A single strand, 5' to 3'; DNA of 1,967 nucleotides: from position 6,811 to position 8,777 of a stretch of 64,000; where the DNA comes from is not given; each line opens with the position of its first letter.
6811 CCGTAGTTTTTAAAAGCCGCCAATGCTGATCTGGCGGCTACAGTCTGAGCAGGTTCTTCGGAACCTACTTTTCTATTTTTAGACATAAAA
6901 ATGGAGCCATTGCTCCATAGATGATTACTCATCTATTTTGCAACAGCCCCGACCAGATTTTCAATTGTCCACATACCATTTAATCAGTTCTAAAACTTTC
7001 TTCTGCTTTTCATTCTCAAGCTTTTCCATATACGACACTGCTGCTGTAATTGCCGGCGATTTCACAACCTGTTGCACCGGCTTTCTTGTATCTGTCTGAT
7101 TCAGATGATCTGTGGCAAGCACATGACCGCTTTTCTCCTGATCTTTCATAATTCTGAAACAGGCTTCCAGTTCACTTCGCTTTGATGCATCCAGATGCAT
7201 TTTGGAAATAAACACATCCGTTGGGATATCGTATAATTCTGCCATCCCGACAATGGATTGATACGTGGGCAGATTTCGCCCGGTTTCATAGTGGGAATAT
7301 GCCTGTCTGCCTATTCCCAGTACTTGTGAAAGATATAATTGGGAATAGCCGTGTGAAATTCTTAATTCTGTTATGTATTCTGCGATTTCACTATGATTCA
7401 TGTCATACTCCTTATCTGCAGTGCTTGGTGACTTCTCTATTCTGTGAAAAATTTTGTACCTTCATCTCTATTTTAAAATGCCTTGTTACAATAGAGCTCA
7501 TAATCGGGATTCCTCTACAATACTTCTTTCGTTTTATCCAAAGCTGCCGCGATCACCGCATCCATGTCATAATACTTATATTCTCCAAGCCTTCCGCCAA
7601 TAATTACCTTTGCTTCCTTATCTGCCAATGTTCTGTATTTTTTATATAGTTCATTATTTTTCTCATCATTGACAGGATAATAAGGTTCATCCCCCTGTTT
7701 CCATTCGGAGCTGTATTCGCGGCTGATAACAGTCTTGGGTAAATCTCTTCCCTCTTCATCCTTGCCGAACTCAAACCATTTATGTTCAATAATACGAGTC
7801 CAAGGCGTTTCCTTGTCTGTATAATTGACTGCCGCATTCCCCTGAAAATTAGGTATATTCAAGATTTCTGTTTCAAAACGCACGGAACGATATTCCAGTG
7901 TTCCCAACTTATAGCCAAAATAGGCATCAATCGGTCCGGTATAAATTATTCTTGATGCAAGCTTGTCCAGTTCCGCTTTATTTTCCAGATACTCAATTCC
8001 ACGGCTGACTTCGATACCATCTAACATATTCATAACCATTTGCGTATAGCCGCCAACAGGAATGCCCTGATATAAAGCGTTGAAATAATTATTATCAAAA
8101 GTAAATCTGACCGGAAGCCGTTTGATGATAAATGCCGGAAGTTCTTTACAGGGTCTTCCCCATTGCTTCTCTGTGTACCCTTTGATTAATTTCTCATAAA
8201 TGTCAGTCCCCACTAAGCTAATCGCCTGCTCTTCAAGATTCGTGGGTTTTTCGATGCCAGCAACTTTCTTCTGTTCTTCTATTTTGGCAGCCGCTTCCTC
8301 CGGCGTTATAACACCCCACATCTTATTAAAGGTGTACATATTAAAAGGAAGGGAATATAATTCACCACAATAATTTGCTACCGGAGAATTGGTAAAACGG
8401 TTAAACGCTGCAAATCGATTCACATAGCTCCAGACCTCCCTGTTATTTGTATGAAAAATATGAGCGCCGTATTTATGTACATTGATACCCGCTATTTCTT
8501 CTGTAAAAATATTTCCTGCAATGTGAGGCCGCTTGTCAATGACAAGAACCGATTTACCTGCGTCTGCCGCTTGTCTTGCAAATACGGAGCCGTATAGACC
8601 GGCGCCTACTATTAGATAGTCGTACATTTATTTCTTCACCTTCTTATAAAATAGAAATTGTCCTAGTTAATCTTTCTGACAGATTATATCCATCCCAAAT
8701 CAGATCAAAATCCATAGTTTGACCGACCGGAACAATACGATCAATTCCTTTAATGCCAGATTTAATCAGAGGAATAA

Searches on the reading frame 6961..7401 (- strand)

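Call 7: search_protein_families(library=pfam, proteins=[window:6961-7401:-], max_evalue=0.01)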
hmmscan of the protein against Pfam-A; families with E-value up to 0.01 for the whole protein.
window:6961-7401:- (146 aa): 4 families
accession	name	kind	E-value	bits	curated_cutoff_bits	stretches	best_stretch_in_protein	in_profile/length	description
PF01381.28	HTH_3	-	3.1e-11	43.6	23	1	12-64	3-55/55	Helix-turn-helix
PF13560.12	HTH_31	-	2.1e-07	31.5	27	1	6-62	2-59/64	Helix-turn-helix domain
PF12844.13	HTH_19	-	8.1e-05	22.9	30.2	1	10-65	4-59/64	Helix-turn-helix domain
PF15731.11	MqsA_antitoxin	-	0.00083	19.9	30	1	7-53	71-116/131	Antitoxin component of bacterial toxin-antitoxin system, MqsA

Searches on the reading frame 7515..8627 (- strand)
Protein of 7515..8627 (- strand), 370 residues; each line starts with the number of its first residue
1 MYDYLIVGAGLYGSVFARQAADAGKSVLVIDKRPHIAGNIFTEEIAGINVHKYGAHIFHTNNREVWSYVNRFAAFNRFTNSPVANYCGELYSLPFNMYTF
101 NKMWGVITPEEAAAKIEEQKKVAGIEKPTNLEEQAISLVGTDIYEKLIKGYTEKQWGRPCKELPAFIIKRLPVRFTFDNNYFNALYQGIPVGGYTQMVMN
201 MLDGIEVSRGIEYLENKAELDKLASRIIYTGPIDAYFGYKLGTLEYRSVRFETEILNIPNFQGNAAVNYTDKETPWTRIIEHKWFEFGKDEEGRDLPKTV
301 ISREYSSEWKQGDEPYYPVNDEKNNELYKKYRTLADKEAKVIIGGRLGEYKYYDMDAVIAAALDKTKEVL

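Call 4: search_protein_families(library=pfam, proteins=[window:7515-8627:-], max_evalue=0.01)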
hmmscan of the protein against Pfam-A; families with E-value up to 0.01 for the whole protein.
window:7515-8627:- (370 aa): 9 families
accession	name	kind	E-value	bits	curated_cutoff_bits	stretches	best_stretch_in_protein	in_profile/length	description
PF03275.19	GLF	-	5.7e-80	268.3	26.3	1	146-352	1-203/203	UDP-galactopyranose mutase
PF13450.12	NAD_binding_8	-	2.2e-20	73.2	21.9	1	6-72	1-68/68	NAD(P)-binding Rossmann-like domain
PF01266.30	DAO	-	8.7e-05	22.6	27.9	1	3-38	1-37/353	FAD dependent oxidoreductase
PF07992.20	Pyr_redox_2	-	0.00022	21.2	26.1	1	5-47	146-187/291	Pyridine nucleotide-disulphide oxidoreductase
PF01593.30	Amino_oxidase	-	0.00023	21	19.8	1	17-79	7-68/443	Flavin containing amine oxidoreductase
PF12831.13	FAD_oxidored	-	0.0005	19.9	27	1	3-56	1-53/416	FAD dependent oxidoreductase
PF00070.33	Pyr_redox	-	0.0011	19.9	22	1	5-48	3-45/82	Pyridine nucleotide-disulphide oxidoreductase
PF03486.20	HI0933_like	-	0.0037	17.2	50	1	3-65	2-70/244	HI0933-like protein Rossmann domain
PF00890.30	FAD_binding_2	-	0.0052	16.5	20.4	1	3-40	1-38/414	FAD binding domain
